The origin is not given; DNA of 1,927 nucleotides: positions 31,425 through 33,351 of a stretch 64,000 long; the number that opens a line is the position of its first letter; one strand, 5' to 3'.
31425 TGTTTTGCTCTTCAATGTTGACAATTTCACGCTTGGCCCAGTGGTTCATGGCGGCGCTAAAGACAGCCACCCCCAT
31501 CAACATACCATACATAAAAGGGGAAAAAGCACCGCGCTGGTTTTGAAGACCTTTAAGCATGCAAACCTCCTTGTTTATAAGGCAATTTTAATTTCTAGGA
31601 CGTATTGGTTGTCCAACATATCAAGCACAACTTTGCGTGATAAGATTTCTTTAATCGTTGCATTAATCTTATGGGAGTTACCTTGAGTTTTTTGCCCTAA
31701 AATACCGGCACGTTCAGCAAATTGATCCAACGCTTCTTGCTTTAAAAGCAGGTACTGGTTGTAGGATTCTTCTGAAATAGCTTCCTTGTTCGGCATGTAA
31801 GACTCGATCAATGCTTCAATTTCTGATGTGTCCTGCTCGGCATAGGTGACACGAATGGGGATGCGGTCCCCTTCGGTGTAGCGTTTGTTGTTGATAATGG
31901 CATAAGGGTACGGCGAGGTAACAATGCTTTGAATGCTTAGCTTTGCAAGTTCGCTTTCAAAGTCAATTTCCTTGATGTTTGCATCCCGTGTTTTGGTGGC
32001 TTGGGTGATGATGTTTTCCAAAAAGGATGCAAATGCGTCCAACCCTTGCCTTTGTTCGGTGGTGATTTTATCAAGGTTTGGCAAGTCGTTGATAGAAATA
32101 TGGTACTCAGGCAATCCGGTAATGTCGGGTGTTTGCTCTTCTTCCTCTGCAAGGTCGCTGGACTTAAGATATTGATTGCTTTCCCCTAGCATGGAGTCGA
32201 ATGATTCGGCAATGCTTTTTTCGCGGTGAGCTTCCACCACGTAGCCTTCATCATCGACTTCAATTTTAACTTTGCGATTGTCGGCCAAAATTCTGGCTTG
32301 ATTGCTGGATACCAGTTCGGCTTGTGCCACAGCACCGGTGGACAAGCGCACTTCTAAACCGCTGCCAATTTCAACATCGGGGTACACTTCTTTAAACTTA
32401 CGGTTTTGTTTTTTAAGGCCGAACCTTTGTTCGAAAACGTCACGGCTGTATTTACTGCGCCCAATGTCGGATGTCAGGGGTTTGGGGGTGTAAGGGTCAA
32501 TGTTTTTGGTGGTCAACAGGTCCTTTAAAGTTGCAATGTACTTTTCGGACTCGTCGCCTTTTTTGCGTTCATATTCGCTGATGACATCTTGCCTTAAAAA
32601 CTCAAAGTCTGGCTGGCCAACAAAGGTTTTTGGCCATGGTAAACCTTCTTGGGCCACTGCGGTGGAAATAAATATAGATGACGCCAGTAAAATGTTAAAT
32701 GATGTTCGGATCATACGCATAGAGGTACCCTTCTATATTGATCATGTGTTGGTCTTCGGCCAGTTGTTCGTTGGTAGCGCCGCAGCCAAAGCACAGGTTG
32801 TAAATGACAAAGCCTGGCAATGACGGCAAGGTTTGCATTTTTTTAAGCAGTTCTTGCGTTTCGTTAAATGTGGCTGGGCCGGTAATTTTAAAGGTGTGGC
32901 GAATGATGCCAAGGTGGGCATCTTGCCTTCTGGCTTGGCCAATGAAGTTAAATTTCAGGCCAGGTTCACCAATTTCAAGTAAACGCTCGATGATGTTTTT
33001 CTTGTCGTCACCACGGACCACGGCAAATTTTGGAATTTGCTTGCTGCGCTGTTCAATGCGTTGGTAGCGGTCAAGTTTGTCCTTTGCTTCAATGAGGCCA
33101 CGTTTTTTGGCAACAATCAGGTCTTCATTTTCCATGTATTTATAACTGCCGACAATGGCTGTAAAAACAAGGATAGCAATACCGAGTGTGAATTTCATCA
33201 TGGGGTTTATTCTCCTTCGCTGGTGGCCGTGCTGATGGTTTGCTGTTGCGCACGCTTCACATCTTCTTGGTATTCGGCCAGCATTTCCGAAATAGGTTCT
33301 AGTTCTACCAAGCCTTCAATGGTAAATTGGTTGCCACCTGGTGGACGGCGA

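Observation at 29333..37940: Secretin-less, minimal type IV filament / T2SS-like operon with mixed T2SS and Tad-like traits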

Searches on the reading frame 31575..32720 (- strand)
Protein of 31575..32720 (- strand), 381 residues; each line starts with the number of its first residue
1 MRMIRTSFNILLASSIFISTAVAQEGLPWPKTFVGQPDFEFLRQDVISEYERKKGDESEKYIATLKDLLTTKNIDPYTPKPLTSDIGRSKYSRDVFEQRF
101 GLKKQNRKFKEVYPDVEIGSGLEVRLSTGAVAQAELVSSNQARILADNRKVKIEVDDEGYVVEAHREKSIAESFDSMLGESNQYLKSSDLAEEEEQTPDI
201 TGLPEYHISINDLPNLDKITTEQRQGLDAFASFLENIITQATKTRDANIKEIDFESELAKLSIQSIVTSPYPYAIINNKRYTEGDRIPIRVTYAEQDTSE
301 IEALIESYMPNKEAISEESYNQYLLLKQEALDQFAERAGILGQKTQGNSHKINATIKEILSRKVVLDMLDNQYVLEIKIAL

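Call 3: search_protein_families(library=pfam, proteins=[window:31575-32720:-], max_evalue=0.1)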
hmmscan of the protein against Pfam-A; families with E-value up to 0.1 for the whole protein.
window:31575-32720:- (381 aa): 1 family
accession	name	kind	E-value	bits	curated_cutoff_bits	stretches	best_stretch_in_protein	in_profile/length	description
PF16537.11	T2SSB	-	0.0023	18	28.4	0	274-289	20-35/60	Type II secretion system protein B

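Call 4: search_protein_families(library=ncbifam, proteins=[window:31575-32720:-], max_evalue=0.1)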
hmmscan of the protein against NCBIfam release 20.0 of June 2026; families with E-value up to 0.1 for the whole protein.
window:31575-32720:- (381 aa): 1 family
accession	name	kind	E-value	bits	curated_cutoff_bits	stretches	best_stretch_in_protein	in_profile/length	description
NF033533.1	lone7_assoc_B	subfamily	0.018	15.8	35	1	214-253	85-124/136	type VII secretion system-associated protein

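Call 23: find_homologous_proteins(query=A4, max_evalue=0.001)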
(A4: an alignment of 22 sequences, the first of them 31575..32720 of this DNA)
Query A4 (22 sequences) (381 aa, profile of the alignment): 33 proteins with E <= 0.001 among 8000 candidates.
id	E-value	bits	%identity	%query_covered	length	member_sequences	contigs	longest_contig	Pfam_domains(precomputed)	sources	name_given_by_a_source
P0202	5.1e-89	317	100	100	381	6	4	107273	-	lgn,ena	-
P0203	8.8e-88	313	82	100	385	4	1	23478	-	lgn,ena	-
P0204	6.9e-85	303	29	40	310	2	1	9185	-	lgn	-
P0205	9.3e-85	303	75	100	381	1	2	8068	-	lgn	-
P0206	9.9e-85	303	31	44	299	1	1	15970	-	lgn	-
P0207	1.0e-84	303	66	100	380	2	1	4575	-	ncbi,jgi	ncbi:MAG: hypothetical protein ACI8QY_000892 [bacterium]|jgi:hypothetical protein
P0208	1.5e-84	302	78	100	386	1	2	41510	-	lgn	-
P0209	2.7e-84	301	76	100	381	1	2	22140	-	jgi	jgi:hypothetical protein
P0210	3.9e-84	301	77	100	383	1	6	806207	-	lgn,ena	-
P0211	3.9e-84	301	77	100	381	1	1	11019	-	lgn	-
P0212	2.6e-83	298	79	100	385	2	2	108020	-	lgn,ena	-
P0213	5.6e-83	297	24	32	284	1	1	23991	-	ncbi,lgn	ncbi:MAG: hypothetical protein WAZ18_03965 [Alphaproteobacteria bacterium]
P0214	6.4e-83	297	27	44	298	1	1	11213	-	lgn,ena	-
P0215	7.7e-83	296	66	100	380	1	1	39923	-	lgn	-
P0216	1.3e-78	282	32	40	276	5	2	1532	-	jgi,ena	jgi:hypothetical protein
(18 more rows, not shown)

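Call 33: predict_structure(alignment_id=A5)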
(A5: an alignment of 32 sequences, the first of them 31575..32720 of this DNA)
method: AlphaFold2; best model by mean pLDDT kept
length: 381 residues; sequences in the alignment: 32
mean_pLDDT: 67.6   pTM: 0.31
mean pLDDT of the five models: 67.6, 67.5, 66.3, 65.5, 63.5
residues with pLDDT >= 90: 17; 70-90: 179; 50-70: 106; < 50: 79
segments of 3 or more residues with pLDDT < 50: 1-3, 17-39, 77-89, 177-203, 340-347
pLDDT, mean of each block of 10 residues (from residue 1): 50 49 35 41 70 72 60 49 47 53 68 86 87 89 89 86 68 48 39 40 53 68 78 78 63 74 85 88 86 62 80 81 82 67 48 86 86 80 50
secondary structure, 60 per line:
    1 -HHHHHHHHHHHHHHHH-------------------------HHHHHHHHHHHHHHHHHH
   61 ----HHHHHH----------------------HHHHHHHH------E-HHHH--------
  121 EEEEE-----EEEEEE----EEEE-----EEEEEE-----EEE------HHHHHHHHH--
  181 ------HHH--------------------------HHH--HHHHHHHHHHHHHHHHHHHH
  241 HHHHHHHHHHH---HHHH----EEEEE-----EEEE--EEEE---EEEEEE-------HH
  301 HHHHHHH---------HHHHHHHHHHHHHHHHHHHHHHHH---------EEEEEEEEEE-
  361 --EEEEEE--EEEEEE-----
elements in order: H2-17 H43-60 H65-70 H93-100 H109-112 E121-125 E131-136 E141-144 E150-155 E161-163 H170-178 H221-251 H255-258 E263-267 E273-276 E279-282 E286-291 H299-307 H317-340 E350-359 E363-368 E371-376

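Call 35: fold_search(model_id=the predicted structure, library=pdb)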
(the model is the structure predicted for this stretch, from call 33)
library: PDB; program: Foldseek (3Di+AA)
matches with E <= 10: 361; with E <= 0.001: 0
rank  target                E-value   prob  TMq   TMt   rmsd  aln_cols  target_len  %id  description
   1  2k1g_MODEL_1_A        3.3e-01  0.30  0.08  0.20  11.9        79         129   13  Solution NMR structure of lipoprotein spr from Escherichia coli K12. Northeast Structural Genomics target ER54 (released 2008-03-18)
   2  3oss_C                3.9e-01  0.99  0.13  0.74   8.0       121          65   14  The crystal structure of enterotoxigenic Escherichia coli GspC-GspD complex from the type II secretion system (released 2011-08-03)
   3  5byp_A                6.9e-01  0.10  0.08  0.22  15.6       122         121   14  Crystal structure of an uncharacterized protein (BACEGG_01585) from Bacteroides eggerthii DSM 20697 at 2.60 A resoluti (released 2015-07-08)
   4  9g6z_A                9.2e-01  0.54  0.10  0.18  14.8        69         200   14  C. elegans TOFU-6 eTUDOR TOFU-1 peptide complex (released 2024-12-04)
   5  6h5e_B                9.2e-01  0.18  0.06  0.06  22.9        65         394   20  Crystal Structure of the GatD/MurT Enzyme Complex from Staphylococcus aureus with bound AMPPNP (released 2018-09-05)
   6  7q8e_A                9.7e-01  0.18  0.06  0.06  22.9        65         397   20  Crystal Structure of the MurT-GatD Enzyme Complex from Staphylococcus aureus COL strain (released 2023-05-24)
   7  8uct                  9.7e-01  0.07  0.10  0.09  18.0        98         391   18  Crystal structure of TcPINK1 in complex with PRT (released 2024-05-08)
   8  4wfw                  1.0e+00  0.89  0.12  0.52  11.8       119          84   11  The crystal structure of Dickeya dadantii GspB from the type 2 secretion system (released 2015-09-30)
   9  6gs2_B                1.1e+00  0.15  0.06  0.06  22.6        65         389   17  Crystal Structure of the GatD/MurT Enzyme Complex from Staphylococcus aureus (released 2018-09-05)
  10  5dy9_I                1.2e+00  0.44  0.07  0.38   3.5        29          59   10  Y68T Hfq from Methanococcus jannaschii in complex with AMP (released 2016-09-28)
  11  5dy9_A                1.4e+00  0.41  0.07  0.40   3.5        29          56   10  Y68T Hfq from Methanococcus jannaschii in complex with AMP (released 2016-09-28)
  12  5dy9_B                1.4e+00  0.38  0.07  0.38   3.5        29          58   10  Y68T Hfq from Methanococcus jannaschii in complex with AMP (released 2016-09-28)
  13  6gs2_D                1.4e+00  0.13  0.06  0.06  22.6        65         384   17  Crystal Structure of the GatD/MurT Enzyme Complex from Staphylococcus aureus (released 2018-09-05)
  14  4x9c_D                1.5e+00  0.38  0.07  0.37   3.5        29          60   10  1.4A crystal structure of Hfq from Methanococcus jannaschii (released 2014-12-24)
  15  3hty_C                1.5e+00  0.33  0.07  0.28   3.2        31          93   19  Crystal structure of a lipocalin-like protein (BT_0869) from Bacteroides thetaiotaomicron VPI-5482 at 1.95 A resolutio (released 2009-07-07)
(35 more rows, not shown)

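Call 43: find_encoding_contigs(protein=window:31575-32720:-, flank=10000, max_places=4)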
Protein window:31575-32720:- (381 aa): 22 contigs read that carry it; 4 places shown.
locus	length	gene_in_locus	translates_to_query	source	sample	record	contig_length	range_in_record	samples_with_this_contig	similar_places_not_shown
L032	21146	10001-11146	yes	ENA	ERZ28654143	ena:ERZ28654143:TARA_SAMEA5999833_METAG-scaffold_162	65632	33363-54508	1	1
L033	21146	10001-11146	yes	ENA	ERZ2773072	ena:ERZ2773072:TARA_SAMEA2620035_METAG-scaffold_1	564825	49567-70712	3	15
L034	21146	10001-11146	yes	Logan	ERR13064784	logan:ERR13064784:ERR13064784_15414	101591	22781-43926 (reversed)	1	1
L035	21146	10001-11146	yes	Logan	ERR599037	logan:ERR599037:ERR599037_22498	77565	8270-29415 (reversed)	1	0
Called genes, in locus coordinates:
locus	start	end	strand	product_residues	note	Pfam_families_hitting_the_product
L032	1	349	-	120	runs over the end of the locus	PF00825:Ribonuclease_P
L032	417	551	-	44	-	PF00468:Ribosomal_L34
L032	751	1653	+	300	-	PF04784:DUF547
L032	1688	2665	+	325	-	PF10343:Q_salvage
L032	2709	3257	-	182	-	-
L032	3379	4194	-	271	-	PF27507:DjlA_TM (weak), PF05099:TerB, PF00226:DnaJ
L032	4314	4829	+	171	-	PF00034:Cytochrom_C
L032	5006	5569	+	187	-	-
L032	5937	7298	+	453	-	PF00437:T2SSE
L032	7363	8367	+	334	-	PF00482:T2SSF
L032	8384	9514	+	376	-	-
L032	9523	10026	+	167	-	-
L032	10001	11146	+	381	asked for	-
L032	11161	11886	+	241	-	-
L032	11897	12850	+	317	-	-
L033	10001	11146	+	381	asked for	-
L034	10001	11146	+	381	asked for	-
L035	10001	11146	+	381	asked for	-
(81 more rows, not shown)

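Call 48: search_solved_structures(query=A5, max_evalue=10, show_alignments=2)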
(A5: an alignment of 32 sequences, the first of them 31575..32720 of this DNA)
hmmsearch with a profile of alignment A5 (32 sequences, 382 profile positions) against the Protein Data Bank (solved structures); distinct sequences matched with E-value up to 10: 2.
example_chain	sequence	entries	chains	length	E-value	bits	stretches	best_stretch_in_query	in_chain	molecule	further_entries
9l08_A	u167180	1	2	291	0.12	14.6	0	215-257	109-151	Covalently Connected Cytochrome c555 trimer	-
7ur7_A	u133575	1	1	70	0.44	12.8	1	329-379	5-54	17_bp_sh3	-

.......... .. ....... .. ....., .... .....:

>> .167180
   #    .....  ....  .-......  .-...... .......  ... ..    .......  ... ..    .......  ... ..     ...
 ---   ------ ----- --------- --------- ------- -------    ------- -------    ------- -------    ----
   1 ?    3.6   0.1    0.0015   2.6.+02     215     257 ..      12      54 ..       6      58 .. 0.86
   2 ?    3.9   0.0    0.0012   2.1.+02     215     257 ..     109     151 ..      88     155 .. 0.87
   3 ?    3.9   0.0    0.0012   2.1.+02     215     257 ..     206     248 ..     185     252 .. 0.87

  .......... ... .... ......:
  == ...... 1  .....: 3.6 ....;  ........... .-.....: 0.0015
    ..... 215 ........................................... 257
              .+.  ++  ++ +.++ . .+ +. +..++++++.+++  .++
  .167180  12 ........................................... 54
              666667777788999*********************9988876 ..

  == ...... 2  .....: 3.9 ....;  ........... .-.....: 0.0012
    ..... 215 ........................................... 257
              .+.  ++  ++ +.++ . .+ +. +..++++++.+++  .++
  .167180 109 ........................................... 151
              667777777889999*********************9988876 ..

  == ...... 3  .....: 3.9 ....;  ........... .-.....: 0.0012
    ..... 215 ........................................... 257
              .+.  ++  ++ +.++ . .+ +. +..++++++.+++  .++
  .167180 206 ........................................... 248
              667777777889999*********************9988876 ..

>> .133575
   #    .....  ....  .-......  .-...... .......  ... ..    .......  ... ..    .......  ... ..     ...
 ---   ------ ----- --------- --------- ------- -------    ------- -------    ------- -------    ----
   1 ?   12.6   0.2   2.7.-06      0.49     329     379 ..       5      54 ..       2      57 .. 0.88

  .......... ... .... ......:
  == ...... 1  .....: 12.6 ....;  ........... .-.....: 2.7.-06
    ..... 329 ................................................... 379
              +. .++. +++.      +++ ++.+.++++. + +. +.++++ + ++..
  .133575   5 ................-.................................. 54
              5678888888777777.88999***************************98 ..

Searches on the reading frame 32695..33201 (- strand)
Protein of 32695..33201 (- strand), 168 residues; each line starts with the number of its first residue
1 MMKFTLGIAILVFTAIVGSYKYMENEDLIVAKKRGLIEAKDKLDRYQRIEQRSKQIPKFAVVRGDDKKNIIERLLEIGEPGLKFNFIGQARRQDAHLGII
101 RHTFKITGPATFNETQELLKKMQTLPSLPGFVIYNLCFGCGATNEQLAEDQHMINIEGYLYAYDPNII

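Call 3: search_protein_families(library=pfam, proteins=[window:32695-33201:-], max_evalue=0.1)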
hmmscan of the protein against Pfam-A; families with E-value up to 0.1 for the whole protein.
window:32695-33201:- (168 aa): 0 families

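Call 4: search_protein_families(library=ncbifam, proteins=[window:32695-33201:-], max_evalue=0.1)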
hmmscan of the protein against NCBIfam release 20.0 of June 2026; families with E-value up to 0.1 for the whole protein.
window:32695-33201:- (168 aa): 0 families

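Call 40: search_solved_structures(query=A6, max_evalue=10)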
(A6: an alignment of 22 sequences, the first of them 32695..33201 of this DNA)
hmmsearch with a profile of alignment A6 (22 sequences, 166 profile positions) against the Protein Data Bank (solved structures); distinct sequences matched with E-value up to 10: 11.
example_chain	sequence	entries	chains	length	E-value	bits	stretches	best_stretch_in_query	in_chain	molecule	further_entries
5ynx_A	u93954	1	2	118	0.28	14.1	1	36-107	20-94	Allergen Der f 21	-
3wb0_A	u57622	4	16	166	0.29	14.1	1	41-79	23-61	Uncharacterized protein MJ0488 | Uncharacterized protein MJ0488, Guanylyltransferase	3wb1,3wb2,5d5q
9had_A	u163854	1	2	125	0.34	13.8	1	36-107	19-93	Mite allergen Der f 21.0101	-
5yny_A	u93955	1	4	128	0.35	13.8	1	36-107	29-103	Allergen Der f 21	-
5nf8_A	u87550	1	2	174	0.57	13.1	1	3-74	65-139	Respiratory supercomplex factor 1, mitochondrial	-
9qks_G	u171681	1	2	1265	1.3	12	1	6-62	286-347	ESX secretion system protein YukB,Green fluorescent protein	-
9leg_B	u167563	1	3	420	1.5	11.8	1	4-30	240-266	Ammonia monooxygenase subunit B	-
9cl6_A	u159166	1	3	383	1.8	11.5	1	7-30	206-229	Ammonia monooxygenase beta subunit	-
1uru_A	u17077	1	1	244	2.3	11.1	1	21-82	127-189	AMPHIPHYSIN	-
4xa6_A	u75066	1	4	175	3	10.8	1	21-77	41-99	Gp7-MYH7(1777-1855)-EB1 chimera protein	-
5gmk_G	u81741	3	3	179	3.5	10.6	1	23-96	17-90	Pre-mRNA-splicing factor CWC25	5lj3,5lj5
